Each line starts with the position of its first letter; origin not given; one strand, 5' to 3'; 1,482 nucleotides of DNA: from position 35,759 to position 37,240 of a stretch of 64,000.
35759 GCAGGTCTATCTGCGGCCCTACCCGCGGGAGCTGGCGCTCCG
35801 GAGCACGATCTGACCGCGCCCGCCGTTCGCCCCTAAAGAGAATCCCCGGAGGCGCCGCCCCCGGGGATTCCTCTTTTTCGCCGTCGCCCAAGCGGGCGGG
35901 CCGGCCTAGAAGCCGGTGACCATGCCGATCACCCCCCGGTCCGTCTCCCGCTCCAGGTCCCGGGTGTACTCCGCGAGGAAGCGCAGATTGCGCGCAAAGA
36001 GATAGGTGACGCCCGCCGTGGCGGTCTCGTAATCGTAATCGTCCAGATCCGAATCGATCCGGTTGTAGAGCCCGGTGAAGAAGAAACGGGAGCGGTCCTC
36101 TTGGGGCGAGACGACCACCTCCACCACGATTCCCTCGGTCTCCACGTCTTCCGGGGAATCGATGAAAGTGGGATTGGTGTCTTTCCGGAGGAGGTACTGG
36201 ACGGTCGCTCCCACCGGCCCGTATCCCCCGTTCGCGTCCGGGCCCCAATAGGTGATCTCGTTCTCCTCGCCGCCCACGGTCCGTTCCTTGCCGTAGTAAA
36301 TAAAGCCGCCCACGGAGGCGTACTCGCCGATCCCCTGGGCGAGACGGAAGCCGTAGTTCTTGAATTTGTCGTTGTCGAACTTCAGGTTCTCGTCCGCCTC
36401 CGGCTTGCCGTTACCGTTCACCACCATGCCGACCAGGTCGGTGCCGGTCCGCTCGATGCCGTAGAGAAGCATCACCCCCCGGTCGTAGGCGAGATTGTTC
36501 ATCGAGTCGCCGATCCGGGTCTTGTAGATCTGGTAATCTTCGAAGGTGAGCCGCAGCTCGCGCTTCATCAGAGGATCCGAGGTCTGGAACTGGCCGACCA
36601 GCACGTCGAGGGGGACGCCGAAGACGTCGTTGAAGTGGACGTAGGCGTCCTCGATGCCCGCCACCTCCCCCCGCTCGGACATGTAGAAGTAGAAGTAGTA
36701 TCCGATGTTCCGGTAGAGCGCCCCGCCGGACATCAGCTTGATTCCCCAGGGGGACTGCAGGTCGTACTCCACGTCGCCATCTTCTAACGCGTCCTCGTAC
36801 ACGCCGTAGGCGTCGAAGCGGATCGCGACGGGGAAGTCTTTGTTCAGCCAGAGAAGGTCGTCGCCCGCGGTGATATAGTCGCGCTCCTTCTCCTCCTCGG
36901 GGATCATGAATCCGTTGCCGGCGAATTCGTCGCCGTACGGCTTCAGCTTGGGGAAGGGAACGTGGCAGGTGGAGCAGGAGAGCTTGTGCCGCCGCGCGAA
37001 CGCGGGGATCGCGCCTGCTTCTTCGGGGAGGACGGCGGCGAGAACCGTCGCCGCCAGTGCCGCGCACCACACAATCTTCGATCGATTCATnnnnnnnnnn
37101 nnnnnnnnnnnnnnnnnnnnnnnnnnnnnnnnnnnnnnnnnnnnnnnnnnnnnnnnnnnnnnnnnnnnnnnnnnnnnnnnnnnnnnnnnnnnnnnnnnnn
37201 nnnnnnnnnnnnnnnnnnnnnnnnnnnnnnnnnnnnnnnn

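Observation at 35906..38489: Putative outer-membrane electron conduit: a pentaheme cytochrome c followed by a putative Cyc2-like fused monoheme cytochrome-porin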

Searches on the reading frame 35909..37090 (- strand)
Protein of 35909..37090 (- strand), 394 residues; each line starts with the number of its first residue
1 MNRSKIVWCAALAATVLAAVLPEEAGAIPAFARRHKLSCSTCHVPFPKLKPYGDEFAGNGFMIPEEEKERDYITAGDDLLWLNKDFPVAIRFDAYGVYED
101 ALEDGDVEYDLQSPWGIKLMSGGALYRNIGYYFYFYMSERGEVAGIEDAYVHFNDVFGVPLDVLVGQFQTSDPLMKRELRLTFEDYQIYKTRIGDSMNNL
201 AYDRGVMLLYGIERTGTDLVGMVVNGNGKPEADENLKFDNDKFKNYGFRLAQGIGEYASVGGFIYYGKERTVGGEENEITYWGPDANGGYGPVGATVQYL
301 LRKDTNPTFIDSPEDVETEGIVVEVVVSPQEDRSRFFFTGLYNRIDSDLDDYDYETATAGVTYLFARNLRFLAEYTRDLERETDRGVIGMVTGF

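Call 3: search_protein_families(library=pfam, proteins=[window:35909-37090:-], max_evalue=1)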
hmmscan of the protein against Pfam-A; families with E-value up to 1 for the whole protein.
seq(394 aa): 0 families

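Call 4: search_protein_families(library=ncbifam, proteins=[window:35909-37090:-], max_evalue=1)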
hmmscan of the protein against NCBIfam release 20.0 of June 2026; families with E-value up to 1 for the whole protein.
seq(394 aa): 0 families

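Call 6: find_homologous_proteins(query=window:35909-37090:-)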
Query seq(394 aa) (394 aa): 2918 proteins with E <= 0.001 among 8000 candidates; the best 120 are listed.
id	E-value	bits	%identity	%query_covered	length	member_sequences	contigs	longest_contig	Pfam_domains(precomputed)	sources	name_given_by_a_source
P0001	1.3e-268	909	100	100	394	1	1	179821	-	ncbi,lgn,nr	ncbi:MAG: hypothetical protein JW958_04740 [Candidatus Eisenbacteria bacterium]|nr:hypothetical prot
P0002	4.2e-183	627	70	100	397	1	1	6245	-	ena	-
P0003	4.8e-181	620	67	100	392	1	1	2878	-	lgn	-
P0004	6.0e-178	610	67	100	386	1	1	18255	-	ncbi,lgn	-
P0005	1.9e-177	608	68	95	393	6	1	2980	-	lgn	-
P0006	2.6e-177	608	67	100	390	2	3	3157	PF21620.6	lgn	-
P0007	1.9e-176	605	68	96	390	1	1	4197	-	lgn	-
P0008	9.3e-176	603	68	94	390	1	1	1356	-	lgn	-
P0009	9.3e-176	603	66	100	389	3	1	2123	-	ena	-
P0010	9.9e-176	603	68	96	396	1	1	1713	-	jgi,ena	-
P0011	2.2e-175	602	68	95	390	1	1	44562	-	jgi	-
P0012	3.4e-175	601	68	95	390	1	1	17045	-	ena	-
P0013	4.0e-175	601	68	96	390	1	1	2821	-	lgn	-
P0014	5.9e-175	600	67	95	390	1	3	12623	-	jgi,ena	-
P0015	6.9e-175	600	66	98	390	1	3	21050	-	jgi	-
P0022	1.6e-173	596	65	100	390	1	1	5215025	-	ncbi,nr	ncbi:MAG: hypothetical protein JSW07_22365 [bacterium]|nr:MAG: hypothetical protein JSW07_22365 [bac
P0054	2.8e-168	578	66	98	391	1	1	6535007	-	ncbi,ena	-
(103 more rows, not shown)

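Call 7: search_solved_structures(query=window:35909-37090:-, max_evalue=10)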
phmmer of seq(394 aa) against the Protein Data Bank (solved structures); distinct sequences matched with E-value up to 10: 1.
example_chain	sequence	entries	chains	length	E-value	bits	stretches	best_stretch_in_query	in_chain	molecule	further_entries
6x89_S4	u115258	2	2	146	0.11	14.8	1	22-67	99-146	NADH dehydrogenase [ubiquinone] iron-sulfur protein 4, mitochondrial | NDUS4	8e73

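Call 8: find_encoding_contigs(protein=P0001, flank=10000, max_places=2)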
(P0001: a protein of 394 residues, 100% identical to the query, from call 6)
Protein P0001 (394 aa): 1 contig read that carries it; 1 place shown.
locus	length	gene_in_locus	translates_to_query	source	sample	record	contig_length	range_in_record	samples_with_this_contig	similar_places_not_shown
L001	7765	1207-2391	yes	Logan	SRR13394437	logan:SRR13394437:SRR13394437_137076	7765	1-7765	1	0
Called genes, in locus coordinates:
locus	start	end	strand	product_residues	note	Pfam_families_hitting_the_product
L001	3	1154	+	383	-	?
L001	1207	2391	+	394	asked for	-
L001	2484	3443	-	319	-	PF04463:2-thiour_desulf, PF08349:DUF1722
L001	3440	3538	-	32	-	-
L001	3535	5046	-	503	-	PF00875:DNA_photolyase, PF03441:FAD_binding_7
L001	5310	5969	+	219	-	PF13441:Gly-zipper_YMGG, PF13488:Gly-zipper_Omp, PF00691:OmpA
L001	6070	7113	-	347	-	PF13531:SBP_bac_11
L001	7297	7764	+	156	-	?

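Call 14: find_encoding_contigs(protein=P0022, flank=8000, max_places=1)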
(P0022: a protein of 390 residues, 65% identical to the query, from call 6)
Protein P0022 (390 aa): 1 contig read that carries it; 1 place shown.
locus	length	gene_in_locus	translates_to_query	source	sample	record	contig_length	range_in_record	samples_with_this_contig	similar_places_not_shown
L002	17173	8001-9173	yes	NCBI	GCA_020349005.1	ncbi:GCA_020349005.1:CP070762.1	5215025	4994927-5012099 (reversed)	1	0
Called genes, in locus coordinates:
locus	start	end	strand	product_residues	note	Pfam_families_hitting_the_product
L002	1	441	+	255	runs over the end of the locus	PF04205:FMN_bind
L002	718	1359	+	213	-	PF02508:Rnf-Nqr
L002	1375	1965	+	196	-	PF02508:Rnf-Nqr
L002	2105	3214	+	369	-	PF00111:Fer2, PF00970:FAD_binding_6, PF00175:NAD_binding_1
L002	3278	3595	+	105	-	PF14338:Mrr_N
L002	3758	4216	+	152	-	-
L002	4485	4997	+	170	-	PF00210:Ferritin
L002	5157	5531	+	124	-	PF06397:Desulfoferrod_N, PF01880:Desulfoferrodox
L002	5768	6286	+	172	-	PF00578:AhpC-TSA, PF08534:Redoxin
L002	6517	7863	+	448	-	PF13435:Cytochrome_C554 (weak), PF14522:Cytochrome_C7 (faint), PF22113:Mtrc-MtrF_II-IV_dom (faint)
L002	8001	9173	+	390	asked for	-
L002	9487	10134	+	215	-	PF00081:Sod_Fe_N, PF02777:Sod_Fe_C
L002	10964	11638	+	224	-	-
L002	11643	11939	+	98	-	PF13601:HTH_34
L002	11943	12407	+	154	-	-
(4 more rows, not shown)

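Call 15: find_encoding_contigs(protein=P0054, flank=8000, max_places=1)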
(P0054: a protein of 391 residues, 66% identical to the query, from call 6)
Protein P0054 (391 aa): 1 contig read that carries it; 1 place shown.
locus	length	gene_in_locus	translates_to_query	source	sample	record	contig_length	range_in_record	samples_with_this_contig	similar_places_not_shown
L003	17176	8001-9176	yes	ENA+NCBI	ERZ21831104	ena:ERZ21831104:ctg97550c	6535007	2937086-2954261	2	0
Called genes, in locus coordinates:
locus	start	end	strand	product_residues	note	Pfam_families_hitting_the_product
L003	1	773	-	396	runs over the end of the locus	PF00578:AhpC-TSA, PF08534:Redoxin, PF00085:Thioredoxin, PF13098:Thioredoxin_2 (weak), PF13905:Thioredoxin_8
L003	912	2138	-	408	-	PF02374:ArsA_ATPase (weak), PF09140:MipZ (weak), PF10609:ParA, PF13614:AAA_31, PF01656:CbiA, PF02579:Nitro_FeMo-Co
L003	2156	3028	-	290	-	PF01656:CbiA, PF12838:Fer4_7 (faint), PF13183:Fer4_8 (faint), PF00037:Fer4 (weak), PF12837:Fer4_6 (faint), PF14697:Fer4_21 (weak), PF00037:Fer4 (weak), PF10609:ParA (weak), +2 more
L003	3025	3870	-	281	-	PF00142:Fer4_NifH (faint), PF01656:CbiA, PF02374:ArsA_ATPase (weak), PF10609:ParA, PF13187:Fer4_9 (weak), PF13237:Fer4_10 (weak), PF14697:Fer4_21 (weak), PF00037:Fer4 (weak), +4 more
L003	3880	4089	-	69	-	-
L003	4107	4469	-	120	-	PF02579:Nitro_FeMo-Co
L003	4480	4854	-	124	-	PF03551:PadR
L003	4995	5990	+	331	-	PF00294:PfkB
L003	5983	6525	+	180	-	PF08645:PNK3P (weak), PF13419:HAD_2, PF00702:Hydrolase, PF13242:Hydrolase_like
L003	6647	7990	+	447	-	PF13435:Cytochrome_C554 (weak), PF14522:Cytochrome_C7 (faint), PF14537:Cytochrom_c3_2 (faint)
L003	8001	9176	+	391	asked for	-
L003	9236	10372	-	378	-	PF06439:3keto-disac_hyd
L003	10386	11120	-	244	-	-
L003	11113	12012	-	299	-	PF00294:PfkB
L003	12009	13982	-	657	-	PF00912:Transgly, PF00905:Transpeptidase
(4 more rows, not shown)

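Call 18: predict_structure(alignment_id=A1)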
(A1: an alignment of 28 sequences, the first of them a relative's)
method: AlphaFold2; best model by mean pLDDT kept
length: 394 residues; sequences in the alignment: 28
mean_pLDDT: 68.3   pTM: 0.69
mean pLDDT of the five models: 68.3, 67.2, 65.4, 58.2, 57.9
residues with pLDDT >= 90: 37; 70-90: 189; 50-70: 83; < 50: 85
segments of 3 or more residues with pLDDT < 50: 22-84, 106-111, 141-144, 173-179, 230-232
pLDDT, mean of each block of 10 residues (from residue 1): 80 80 34 38 32 26 39 34 48 77 51 62 64 64 53 76 74 45 72 76 77 75 66 52 79 76 84 84 82 84 91 90 85 77 92 91 76 89 86 67
secondary structure, 60 per line:
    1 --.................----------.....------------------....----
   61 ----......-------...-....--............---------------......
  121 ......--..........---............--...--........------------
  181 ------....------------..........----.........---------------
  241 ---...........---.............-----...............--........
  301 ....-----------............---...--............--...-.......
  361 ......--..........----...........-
elements in order: H3-19 H30-34 H53-56 H65-70 H82-85 E88-99 E115-126 E129-138 E142-153 E161-168 H187-190 E203-212 E217-225 E244-254 E258-270 E276-290 E293-304 E316-327 E336-347 E354-366 E369-378 E383-393

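Call 19: search_protein_representatives(alignment_id=A1)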
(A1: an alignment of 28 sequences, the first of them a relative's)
Query: 28 sequences, 391 profile positions. Proteins with E-value up to 0.001 (for the whole library): 2647; up to 1e-10: 673; up to 1e-30: 148. The best 150 are listed.
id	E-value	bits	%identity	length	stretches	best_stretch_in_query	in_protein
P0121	1.0e-174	597.6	-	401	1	1-391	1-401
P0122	2.7e-171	586.3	-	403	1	1-391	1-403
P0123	3.4e-140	483.9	-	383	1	15-391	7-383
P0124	7.9e-139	479.4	-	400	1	7-391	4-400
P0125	3.0e-138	477.5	-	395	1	7-391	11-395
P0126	4.2e-136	470.4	-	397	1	8-391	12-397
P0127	5.3e-136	470.1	-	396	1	6-391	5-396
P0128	2.8e-133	461.1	-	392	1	8-391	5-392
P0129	4.3e-133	460.5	-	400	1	6-391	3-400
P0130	2.0e-130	451.7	-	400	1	8-391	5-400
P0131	8.8e-126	436.4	-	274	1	116-391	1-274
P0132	4.2e-124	430.9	-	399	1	5-391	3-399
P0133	3.6e-123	427.9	-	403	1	11-391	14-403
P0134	7.9e-123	426.7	-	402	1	15-391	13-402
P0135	3.1e-122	424.8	-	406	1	8-390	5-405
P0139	3.6e-113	394.9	-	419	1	24-391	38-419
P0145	9.1e-102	357.4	-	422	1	9-391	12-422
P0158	4.3e-77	276.2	-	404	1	5-390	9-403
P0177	7.6e-67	242.4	-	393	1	6-391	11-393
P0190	3.3e-56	207.4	-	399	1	10-380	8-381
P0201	5.2e-49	183.7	-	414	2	106-376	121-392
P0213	4.9e-44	167.3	-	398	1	15-375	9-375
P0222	9.6e-42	159.8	-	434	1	9-382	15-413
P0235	2.2e-38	148.7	-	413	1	12-380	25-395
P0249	5.1e-34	134.3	-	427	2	85-325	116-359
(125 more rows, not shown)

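Call 26: list_cluster_members(proteins=[P0222, P0201, P0213, P0190, P0235, P0249, P0177, P0158, P0145, P0139])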
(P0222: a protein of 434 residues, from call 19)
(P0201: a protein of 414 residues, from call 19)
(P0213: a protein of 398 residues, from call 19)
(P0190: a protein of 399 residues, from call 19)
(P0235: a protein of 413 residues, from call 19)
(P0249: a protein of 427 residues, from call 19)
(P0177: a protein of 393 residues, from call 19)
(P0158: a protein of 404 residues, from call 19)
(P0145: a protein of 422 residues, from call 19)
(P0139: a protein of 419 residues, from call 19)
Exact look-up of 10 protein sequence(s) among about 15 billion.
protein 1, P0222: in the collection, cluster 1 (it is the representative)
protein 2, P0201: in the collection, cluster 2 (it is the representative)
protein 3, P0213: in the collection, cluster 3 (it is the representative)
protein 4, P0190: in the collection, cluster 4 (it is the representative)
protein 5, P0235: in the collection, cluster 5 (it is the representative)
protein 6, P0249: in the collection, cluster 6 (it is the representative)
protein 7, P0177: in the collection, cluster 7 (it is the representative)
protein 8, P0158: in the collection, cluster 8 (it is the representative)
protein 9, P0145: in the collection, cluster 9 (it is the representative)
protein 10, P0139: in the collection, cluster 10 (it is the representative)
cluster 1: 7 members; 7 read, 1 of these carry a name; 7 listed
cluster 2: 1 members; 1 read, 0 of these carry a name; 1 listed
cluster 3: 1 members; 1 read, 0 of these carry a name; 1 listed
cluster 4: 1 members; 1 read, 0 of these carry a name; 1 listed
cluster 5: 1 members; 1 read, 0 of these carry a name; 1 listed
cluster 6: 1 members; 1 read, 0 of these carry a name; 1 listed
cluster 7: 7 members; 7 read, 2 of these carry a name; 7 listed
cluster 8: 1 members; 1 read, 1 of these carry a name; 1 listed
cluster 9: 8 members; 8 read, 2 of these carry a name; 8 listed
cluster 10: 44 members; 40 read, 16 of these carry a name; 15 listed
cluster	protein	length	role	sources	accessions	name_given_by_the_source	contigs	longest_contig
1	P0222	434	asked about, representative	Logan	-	-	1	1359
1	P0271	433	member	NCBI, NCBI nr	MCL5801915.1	MAG: hypothetical protein M1283_05290 [Gammaproteobacteria bacterium] | hypothetical protein [Gammaproteobacteria bacterium]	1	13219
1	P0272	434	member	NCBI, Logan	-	-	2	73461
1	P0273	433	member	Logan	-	-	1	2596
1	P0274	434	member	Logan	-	-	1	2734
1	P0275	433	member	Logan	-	-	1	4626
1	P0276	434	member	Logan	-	-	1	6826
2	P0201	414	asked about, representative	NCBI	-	-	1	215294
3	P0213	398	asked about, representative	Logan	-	-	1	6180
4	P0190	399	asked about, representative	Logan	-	-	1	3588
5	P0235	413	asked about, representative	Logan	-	-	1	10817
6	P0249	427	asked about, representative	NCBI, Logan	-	-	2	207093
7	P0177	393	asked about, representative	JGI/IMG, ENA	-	hypothetical protein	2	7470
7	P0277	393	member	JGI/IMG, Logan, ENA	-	hypothetical protein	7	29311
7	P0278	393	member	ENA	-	-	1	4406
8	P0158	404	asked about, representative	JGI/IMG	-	hypothetical protein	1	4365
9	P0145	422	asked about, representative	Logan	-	-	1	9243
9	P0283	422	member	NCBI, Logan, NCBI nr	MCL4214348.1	MAG: hypothetical protein KJZ74_10565 [Gemmatimonadales bacterium] | hypothetical protein [Gemmatimonadales bacterium]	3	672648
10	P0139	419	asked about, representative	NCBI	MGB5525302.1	MAG: hypothetical protein WBN79_00395 [Gemmatimonadota bacterium]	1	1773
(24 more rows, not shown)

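Call 35: find_related_loci(query=A1, collection=genome_contigs, flank=6000)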
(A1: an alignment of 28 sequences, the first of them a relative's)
Query A1 (394 aa) in genome_contigs; peptide patterns used: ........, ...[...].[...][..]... (x = any residue, [..] = any of these).
222 stretches matched a pattern; 212 encode a relative of the query (tblastn E <= 1e-3); the best 80 are kept; 80 distinct loci.
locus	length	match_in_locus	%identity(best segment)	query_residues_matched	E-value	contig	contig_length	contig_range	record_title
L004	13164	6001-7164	65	8-394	5e-179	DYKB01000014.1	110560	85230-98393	MAG TPA_asm: Caldithrix sp. isolate SulCav_AS07-7_41_26 SulCav_AS07_7_103_length_110560_cov_15_580888, whole genome shot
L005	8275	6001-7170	65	1-394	1e-177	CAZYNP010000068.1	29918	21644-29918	MAG TPA_asm: uncultured Cytophagia bacterium isolate binchicken_co274_472 genome assembly, contig: NODE_3967_length_2991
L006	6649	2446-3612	65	1-394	2e-178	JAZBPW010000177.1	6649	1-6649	MAG: candidate division KSB1 bacterium isolate bin.127 k117_9310034, whole genome shotgun sequence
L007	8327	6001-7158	67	1-394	0e+0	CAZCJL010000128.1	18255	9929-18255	MAG TPA_asm: uncultured Cytophagia bacterium isolate SRP141376_co4_213 genome assembly, contig: NODE_5289_length_18255_c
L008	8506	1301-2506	62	1-394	3e-174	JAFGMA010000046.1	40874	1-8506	MAG: candidate division KSB1 bacterium isolate Zod_Metabat.436 k87_1754211, whole genome shotgun sequence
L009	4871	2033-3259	63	1-394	2e-178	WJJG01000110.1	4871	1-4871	MAG: Candidatus Eisenbacteria bacterium isolate Bin_233 k141_1124572, whole genome shotgun sequence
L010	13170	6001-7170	63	1-394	3e-174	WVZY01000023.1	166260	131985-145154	MAG: Candidatus Latescibacterota bacterium isolate CS4-C107 C_merged_R1_(paired)_contig_1171, whole genome shotgun seque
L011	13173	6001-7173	64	1-394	1e-173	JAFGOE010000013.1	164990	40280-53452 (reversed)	MAG: candidate division KSB1 bacterium isolate Zod_Metabat.605 k87_475768, whole genome shotgun sequence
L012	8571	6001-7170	65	1-394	2e-173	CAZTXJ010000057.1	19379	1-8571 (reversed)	MAG TPA_asm: uncultured Calditrichaceae bacterium isolate binchicken_co163_344 genome assembly, contig: NODE_4232_length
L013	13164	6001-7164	67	8-394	1e-173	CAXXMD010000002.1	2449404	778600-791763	MAG: bacterium isolate 34b47f7c-149a-4d63-8646-7cec6dbf5787 genome assembly, contig: contig_2, whole genome shotgun sequ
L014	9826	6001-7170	65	1-394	4e-173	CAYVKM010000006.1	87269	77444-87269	MAG TPA_asm: uncultured Calditrichaceae bacterium isolate SRP214966_co2_132 genome assembly, contig: NODE_193_length_872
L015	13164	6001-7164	66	8-394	7e-173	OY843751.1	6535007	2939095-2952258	MAG: bacterium isolate b30a01c4-1b05-4824-9cfb-695b8dd4f705 genome assembly, chromosome: 1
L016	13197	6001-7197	63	1-394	7e-172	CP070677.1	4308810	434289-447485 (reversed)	MAG: Candidatus Latescibacterota bacterium isolate bin70 chromosome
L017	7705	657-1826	65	1-394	2e-170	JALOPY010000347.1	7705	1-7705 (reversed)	MAG: bacterium isolate Prado141 scaffold_58559, whole genome shotgun sequence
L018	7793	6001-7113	69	24-394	3e-170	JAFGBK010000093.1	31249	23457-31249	MAG: Candidatus Krumholzibacteriota bacterium isolate Zod_Metabat.1031 k87_5613032, whole genome shotgun sequence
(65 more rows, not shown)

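Call 57: search_dna_similar(query=P0222, collection=plasmids, mode=protein, max_evalue=0.001, max_rows=15)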
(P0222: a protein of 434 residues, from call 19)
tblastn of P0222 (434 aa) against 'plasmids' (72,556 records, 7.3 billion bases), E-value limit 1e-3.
Records with a match: 3; places in all: 3; records where one place covers at least 80% of the query: 0.
Best place of each record, by identity: <60% 3.
By first word of the organism name: Caballeronia 2; Methylocystis 1.
By predicted mobility (MOB-suite, as given by PLSDB): non-mobilizable 3.
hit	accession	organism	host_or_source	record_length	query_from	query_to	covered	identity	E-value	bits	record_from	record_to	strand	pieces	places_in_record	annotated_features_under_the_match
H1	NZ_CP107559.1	Methylocystis sp. MJC1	whole organism,Alpine Peat Bogs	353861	27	108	19%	34.1%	6e-6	56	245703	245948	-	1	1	hypothetical protein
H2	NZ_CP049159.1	Caballeronia sp. SBC1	whole organism,soil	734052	27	69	10%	51.2%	1e-4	52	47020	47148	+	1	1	cytochrome C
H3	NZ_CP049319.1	Caballeronia sp. SBC2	whole organism,soil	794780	27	69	10%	51.2%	1e-4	52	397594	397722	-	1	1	cytochrome C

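Call 58: find_homologous_proteins(query=P0222)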
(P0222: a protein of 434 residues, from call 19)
Query P0222 (434 aa): 1218 proteins with E <= 0.001 among 8000 candidates; the best 120 are listed.
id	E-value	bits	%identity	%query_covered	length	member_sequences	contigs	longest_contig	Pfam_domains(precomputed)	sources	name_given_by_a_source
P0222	0.0e+0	1009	100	100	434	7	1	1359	-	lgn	-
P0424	4.2e-265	898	88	100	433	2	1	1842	-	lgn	-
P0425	5.3e-262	888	87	100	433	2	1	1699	-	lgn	-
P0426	9.5e-247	837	81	100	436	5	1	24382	-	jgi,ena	-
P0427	3.9e-246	835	80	100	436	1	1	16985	-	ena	-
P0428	1.7e-245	833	80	100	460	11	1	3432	-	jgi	jgi:hypothetical protein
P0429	9.2e-230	781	76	97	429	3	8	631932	-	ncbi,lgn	ncbi:MAG: hypothetical protein AB1469_08540 [Pseudomonadota bacterium]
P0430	8.0e-196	669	69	93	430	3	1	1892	-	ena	-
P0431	7.4e-195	666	69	94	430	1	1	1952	-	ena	-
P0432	2.1e-192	658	69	93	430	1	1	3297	-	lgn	-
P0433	5.3e-192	657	68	93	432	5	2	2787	-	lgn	-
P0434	2.3e-190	652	65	97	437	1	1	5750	-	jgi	jgi:hypothetical protein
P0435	3.8e-190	651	65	97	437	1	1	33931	-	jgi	jgi:hypothetical protein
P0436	5.2e-190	650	64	100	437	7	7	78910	-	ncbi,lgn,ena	-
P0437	9.8e-190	649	67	93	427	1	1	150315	-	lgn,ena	-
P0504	2.3e-181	622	65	94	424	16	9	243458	-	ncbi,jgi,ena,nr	ncbi:MAG TPA: hypothetical protein QF468_00940 [Nitrospinota bacterium]|nr:hypothetical protein [Nit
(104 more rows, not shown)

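Call 59: find_encoding_contigs(protein=P0429, flank=6000, max_places=1)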
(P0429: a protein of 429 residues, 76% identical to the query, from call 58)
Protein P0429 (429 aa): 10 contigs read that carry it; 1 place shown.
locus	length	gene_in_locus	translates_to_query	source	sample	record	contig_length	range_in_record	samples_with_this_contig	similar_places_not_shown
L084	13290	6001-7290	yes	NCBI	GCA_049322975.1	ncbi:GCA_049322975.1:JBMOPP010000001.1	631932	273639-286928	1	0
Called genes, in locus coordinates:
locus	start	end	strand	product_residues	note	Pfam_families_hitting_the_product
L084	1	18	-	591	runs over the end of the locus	PF00072:Response_reg, PF00990:GGDEF, PF00563:EAL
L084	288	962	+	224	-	PF20582:UPF0758_N, PF04002:RadC, PF14464:Prok-JAB (weak)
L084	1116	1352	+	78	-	PF00830:Ribosomal_L28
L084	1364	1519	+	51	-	PF00471:Ribosomal_L33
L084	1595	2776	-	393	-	PF00487:FA_desaturase, PF01610:DDE_Tnp_ISL3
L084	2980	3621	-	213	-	PF00156:Pribosyltran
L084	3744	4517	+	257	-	PF03372:Exo_endo_phos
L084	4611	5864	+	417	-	PF13000:Acatn, PF03092:BT1 (weak), PF07690:MFS_1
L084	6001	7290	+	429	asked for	-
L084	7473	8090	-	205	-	PF07021:MetW, PF13489:Methyltransf_23, PF13649:Methyltransf_25, PF13847:Methyltransf_31, PF08241:Methyltransf_11, PF08242:Methyltransf_12 (weak)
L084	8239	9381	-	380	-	PF00561:Abhydrolase_1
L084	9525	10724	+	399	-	PF01266:DAO (weak), PF01494:FAD_binding_3, PF05834:Lycopene_cycl (faint), PF07992:Pyr_redox_2 (faint), PF08491:SE (faint)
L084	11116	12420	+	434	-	PF05697:Trigger_N, PF05698:Trigger_C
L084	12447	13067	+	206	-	PF00574:CLP_protease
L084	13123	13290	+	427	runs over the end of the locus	PF06689:zf-C4_ClpX, PF01078:Mg_chelatase (faint), PF05496:RuvB_N (weak), PF00004:AAA, PF07724:AAA_2, PF07728:AAA_5 (weak), PF13401:AAA_22 (weak), PF10431:ClpB_D2-small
